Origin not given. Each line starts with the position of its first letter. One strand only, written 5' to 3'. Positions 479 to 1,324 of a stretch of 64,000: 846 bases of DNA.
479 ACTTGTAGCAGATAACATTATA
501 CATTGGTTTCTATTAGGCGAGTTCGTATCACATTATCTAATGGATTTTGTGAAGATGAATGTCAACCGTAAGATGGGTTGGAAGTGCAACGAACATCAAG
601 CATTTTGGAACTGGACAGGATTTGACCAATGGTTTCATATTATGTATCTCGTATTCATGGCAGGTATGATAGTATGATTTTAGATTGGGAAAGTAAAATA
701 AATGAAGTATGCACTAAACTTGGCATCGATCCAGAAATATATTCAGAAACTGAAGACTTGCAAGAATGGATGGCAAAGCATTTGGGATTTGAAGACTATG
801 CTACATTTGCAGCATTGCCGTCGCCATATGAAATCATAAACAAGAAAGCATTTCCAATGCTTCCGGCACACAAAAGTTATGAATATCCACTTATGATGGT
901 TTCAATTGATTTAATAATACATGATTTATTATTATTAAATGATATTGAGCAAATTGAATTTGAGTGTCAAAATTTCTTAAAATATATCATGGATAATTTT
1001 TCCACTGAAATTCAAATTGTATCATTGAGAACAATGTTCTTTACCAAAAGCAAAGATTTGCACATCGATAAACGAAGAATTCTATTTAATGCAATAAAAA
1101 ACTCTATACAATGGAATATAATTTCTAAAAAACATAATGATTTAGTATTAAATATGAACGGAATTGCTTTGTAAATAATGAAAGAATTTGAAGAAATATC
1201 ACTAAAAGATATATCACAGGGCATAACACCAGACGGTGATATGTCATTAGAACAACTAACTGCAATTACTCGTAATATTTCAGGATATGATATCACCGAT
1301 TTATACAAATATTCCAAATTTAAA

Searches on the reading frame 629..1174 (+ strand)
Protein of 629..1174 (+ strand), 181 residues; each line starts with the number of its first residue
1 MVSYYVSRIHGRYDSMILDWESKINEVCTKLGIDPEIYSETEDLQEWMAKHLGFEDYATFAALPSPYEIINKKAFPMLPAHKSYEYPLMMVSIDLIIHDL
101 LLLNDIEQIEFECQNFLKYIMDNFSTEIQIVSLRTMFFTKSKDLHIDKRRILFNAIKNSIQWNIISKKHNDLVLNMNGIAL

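Call 35: search_protein_families(library=pfam, proteins=[window:629-1174:+], max_evalue=0.01)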
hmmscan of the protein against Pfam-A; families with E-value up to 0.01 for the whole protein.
window:629-1174:+ (181 aa): 0 families

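Call 81: find_encoding_contigs(protein=window:629-1174:+, flank=10000, max_places=1)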
Protein window:629-1174:+ (181 aa): 7 contigs read that carry it; 1 place shown.
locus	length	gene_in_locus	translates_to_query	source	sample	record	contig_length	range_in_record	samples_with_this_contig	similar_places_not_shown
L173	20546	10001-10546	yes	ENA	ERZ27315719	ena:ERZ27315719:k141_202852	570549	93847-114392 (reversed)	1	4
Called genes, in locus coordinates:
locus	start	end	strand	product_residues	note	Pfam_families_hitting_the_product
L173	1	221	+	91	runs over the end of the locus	-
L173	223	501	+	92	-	-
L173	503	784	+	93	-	-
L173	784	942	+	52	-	-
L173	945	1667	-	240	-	PF07460:NUMOD3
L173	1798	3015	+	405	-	PF00587:tRNA-synt_2b, PF03129:HGTP_anticodon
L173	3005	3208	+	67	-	-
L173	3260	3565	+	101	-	-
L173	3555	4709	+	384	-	PF14284:PcfJ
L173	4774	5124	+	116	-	-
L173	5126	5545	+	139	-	-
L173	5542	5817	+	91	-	-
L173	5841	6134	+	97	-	-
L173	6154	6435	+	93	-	-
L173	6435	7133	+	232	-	PF00300:His_Phos_1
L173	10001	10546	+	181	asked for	-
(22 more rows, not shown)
